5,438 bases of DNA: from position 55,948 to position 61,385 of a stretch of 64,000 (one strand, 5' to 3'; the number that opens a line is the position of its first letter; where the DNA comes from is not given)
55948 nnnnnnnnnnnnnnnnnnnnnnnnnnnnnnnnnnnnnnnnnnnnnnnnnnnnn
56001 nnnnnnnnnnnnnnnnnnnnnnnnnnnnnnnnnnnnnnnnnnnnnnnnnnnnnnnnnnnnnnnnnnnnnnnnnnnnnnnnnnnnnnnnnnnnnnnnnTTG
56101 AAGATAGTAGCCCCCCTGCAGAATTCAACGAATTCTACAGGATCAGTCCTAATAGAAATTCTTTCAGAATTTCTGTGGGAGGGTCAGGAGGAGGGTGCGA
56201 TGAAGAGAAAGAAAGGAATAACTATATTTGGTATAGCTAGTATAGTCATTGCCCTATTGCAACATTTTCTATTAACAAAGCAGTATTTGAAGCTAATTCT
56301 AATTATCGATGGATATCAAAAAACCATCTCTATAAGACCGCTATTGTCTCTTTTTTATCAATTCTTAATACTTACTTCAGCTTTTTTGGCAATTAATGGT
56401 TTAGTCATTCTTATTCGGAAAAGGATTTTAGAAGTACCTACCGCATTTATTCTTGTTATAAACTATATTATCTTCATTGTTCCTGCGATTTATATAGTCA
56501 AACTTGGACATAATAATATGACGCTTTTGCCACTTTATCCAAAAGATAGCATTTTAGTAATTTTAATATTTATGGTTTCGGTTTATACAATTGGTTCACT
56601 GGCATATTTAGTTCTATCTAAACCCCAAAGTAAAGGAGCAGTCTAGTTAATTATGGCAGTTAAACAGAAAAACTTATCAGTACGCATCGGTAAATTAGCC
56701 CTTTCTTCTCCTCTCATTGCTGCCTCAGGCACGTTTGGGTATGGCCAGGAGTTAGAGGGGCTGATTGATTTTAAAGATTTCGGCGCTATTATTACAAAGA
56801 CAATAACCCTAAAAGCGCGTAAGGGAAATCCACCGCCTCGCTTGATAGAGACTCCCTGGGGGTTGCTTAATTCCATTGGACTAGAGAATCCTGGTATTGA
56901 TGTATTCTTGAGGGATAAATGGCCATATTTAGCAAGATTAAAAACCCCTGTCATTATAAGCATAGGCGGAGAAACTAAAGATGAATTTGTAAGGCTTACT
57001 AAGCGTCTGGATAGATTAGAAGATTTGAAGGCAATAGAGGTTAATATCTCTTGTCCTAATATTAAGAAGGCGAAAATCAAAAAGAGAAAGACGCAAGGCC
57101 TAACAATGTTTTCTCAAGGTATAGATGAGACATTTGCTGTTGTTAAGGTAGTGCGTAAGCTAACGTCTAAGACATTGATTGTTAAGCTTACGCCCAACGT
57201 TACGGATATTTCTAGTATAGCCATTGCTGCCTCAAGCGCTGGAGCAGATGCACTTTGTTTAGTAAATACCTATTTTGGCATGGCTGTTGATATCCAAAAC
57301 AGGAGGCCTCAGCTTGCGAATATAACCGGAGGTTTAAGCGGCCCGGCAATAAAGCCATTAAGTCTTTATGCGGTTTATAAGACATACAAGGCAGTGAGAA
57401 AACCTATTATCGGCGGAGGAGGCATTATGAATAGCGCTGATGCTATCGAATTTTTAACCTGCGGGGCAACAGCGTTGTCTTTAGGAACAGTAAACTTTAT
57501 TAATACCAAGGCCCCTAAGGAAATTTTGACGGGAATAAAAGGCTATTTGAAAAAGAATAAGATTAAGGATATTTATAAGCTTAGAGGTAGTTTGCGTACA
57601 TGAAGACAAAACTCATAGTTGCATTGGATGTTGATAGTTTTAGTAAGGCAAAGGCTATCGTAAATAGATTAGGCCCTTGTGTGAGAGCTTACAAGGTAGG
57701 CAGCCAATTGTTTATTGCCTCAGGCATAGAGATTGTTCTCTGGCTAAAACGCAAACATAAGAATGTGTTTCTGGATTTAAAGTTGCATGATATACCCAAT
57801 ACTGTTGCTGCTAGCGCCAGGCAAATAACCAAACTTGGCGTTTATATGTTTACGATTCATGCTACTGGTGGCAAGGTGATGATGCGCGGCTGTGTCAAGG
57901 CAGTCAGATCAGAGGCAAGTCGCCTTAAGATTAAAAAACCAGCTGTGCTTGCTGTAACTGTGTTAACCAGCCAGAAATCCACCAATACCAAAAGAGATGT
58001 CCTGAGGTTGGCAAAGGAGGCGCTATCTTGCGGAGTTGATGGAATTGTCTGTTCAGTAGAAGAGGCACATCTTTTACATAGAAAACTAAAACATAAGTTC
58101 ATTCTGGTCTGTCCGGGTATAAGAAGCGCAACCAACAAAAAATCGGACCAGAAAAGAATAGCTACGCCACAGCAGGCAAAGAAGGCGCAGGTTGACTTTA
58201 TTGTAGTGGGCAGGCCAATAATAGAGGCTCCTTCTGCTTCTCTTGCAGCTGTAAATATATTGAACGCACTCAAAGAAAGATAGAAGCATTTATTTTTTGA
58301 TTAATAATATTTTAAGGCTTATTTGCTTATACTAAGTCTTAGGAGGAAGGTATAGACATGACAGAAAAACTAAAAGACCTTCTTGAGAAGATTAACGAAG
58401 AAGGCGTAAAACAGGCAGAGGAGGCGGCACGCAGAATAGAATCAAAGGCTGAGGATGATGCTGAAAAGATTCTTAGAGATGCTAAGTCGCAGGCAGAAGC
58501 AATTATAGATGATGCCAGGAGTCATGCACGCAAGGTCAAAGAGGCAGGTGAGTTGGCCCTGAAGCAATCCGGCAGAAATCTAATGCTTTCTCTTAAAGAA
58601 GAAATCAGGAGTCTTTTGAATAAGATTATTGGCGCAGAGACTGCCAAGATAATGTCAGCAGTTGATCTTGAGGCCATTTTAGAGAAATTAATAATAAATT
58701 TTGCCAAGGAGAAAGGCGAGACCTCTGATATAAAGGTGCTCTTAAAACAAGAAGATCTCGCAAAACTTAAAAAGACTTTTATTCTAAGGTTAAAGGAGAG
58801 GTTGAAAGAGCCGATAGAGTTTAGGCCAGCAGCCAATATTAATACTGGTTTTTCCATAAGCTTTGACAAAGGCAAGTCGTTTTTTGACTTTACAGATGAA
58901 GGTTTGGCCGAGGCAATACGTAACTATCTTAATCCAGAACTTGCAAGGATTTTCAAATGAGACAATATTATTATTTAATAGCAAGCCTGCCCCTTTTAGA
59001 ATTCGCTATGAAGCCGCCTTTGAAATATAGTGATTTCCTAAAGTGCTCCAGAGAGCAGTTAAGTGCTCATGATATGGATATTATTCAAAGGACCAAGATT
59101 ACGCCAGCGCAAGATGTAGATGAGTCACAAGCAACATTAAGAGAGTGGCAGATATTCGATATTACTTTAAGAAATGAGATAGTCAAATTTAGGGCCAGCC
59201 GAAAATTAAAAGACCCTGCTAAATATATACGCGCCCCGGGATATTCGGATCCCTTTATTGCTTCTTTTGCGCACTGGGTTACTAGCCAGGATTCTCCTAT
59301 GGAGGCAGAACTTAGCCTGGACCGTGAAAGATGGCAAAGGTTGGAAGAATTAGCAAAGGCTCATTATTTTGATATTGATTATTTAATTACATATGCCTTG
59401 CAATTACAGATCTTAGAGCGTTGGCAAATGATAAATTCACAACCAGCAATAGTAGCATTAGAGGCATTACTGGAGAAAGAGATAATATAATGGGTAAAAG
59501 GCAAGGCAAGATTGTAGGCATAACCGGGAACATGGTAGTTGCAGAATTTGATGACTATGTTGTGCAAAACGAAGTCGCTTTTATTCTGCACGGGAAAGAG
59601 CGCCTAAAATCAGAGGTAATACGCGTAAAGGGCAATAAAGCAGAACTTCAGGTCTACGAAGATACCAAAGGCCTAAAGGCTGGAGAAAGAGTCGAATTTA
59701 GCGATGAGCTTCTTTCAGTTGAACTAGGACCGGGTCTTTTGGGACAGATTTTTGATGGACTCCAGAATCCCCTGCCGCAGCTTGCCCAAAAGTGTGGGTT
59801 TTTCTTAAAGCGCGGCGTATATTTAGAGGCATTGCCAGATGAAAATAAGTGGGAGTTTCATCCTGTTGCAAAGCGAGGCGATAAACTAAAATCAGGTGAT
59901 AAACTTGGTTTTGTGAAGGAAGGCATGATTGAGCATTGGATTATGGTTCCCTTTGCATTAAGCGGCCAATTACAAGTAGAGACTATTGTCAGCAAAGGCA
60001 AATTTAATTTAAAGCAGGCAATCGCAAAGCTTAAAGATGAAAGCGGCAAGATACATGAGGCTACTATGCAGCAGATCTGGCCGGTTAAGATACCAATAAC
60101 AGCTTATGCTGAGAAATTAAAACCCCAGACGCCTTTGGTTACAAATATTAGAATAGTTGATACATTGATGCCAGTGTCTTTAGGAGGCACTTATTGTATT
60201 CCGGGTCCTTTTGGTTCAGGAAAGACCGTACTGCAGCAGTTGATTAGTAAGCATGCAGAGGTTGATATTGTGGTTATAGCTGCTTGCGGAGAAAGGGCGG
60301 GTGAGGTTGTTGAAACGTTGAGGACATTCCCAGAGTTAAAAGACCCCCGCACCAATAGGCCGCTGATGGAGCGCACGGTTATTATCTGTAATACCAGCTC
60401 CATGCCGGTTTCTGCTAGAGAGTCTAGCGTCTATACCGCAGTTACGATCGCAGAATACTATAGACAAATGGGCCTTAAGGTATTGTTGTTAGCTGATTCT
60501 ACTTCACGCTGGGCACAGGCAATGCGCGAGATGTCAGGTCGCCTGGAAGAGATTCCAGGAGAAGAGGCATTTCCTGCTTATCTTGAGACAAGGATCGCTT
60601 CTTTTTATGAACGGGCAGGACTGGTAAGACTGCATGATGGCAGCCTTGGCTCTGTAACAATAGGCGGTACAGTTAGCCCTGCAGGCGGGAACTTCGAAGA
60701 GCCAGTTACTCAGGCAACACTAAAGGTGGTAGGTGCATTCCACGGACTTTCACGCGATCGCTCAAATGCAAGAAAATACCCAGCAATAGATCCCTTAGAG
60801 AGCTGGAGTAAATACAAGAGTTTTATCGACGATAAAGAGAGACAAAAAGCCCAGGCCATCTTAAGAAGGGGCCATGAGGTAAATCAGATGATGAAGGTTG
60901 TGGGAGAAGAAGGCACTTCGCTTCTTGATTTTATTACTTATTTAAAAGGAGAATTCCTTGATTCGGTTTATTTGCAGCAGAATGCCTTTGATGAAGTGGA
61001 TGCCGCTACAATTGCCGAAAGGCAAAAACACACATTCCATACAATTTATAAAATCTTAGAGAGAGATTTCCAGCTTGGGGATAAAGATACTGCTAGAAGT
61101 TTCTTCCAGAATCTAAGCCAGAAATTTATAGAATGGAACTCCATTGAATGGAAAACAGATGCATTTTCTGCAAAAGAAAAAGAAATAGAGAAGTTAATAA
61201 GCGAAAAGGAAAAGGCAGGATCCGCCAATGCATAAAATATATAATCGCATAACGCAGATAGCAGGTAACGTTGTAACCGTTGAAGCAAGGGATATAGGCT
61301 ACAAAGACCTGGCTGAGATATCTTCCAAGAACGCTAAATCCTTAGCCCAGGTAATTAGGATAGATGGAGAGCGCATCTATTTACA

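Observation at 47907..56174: Recurring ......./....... inverted-repeat family in intergenic gaps of the pyr region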

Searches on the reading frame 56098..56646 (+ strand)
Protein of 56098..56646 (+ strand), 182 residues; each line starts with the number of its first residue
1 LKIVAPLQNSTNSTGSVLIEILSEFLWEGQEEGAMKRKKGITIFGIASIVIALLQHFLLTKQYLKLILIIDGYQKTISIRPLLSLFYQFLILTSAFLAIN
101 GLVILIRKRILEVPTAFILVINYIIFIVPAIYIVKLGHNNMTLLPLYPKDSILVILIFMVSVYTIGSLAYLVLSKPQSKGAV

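Call 12: search_protein_families(library=pfam, proteins=[window:56098-56646:+])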
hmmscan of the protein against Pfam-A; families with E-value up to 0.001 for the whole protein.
window:56098-56646:+ (182 aa): 0 families

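Call 85: search_protein_families(library=pfam, proteins=[window:56200-56646:+], max_evalue=0.01)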
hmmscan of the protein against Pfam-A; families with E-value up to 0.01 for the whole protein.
window:56200-56646:+ (148 aa): 0 families

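Call 86: find_homologous_proteins(query=window:56200-56646:+, max_evalue=0.00001)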
Query window:56200-56646:+ (148 aa): 1 proteins with E <= 0.00001 among 77 candidates.
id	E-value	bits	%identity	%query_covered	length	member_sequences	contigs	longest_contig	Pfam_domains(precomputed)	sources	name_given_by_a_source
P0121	1.8e-80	286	100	100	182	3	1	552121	-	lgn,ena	-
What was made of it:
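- Tried and rejected: Search for relatives of the orphan 148-aa ORF, to see whether the unit travels with it: only the ORF itself (call 86).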

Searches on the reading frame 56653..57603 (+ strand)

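Call 11: search_protein_families(library=pfam, proteins=[window:56653-57603:+])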
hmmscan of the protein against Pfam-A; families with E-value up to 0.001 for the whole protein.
window:56653-57603:+ (316 aa): 1 family
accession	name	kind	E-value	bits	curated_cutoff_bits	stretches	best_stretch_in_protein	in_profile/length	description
PF01180.27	DHO_dh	-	2e-68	231.1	27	1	8-297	2-289/291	Dihydroorotate dehydrogenase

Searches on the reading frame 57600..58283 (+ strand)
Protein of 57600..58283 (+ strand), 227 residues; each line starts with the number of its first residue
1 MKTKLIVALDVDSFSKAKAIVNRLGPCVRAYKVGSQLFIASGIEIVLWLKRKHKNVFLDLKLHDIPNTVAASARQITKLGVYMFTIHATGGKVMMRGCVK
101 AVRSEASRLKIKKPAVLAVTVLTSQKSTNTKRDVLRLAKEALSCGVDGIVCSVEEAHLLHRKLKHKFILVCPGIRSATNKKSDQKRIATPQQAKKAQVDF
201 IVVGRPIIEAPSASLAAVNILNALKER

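Call 11: search_protein_families(library=pfam, proteins=[window:57600-58283:+])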
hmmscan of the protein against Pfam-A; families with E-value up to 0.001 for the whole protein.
window:57600-58283:+ (227 aa): 1 family
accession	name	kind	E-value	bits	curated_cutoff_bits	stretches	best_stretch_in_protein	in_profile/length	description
PF00215.30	OMPdecase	-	2.9e-51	174.9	27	1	3-215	1-216/221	Orotidine 5'-phosphate decarboxylase / HUMPS family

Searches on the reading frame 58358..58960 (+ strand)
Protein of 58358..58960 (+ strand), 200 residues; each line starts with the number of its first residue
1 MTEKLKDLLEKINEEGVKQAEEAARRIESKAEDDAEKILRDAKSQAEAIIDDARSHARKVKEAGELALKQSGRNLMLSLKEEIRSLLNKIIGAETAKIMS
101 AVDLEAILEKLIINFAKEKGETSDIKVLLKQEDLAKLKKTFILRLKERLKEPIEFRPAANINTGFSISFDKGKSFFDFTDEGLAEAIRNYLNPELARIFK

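Call 11: search_protein_families(library=pfam, proteins=[window:58358-58960:+])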
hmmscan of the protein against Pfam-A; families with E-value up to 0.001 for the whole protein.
window:58358-58960:+ (200 aa): 1 family
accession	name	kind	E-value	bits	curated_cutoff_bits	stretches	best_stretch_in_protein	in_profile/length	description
PF05103.18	DivIVA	-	0.00051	20.4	28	1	16-70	68-121/131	DivIVA protein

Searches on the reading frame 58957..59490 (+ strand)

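Call 11: search_protein_families(library=pfam, proteins=[window:58957-59490:+])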
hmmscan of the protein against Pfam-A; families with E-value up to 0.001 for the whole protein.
window:58957-59490:+ (177 aa): 1 family
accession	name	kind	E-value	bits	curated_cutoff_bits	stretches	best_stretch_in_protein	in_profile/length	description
PF10962.13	DUF2764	-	4.1e-10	40.2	24.1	1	113-162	204-254/271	Protein of unknown function (DUF2764)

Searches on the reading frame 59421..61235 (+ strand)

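Call 11: search_protein_families(library=pfam, proteins=[window:59421-61235:+])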
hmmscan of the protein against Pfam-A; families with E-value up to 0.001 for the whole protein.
window:59421-61235:+ (604 aa): 4 families
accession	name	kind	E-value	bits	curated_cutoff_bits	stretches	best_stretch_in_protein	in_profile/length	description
PF00006.31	ATP-synt_ab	-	1.6e-65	221.2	29.5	1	243-463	2-213/213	ATP synthase alpha/beta family, nucleotide-binding domain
PF16886.11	ATP-synt_ab_Xtn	-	8.2e-24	83.6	25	1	136-223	2-88/88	ATPsynthase alpha/beta subunit barrel-sandwich domain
PF22919.1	ATP-synt_VA_C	-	2.7e-08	34.2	24.7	1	474-544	16-86/101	C-terminal domain of V and A type ATP synthase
PF02874.29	ATP-synt_ab_N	-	2e-07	31.9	20.9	1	31-93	1-67/69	ATP synthase alpha/beta family, beta-barrel domain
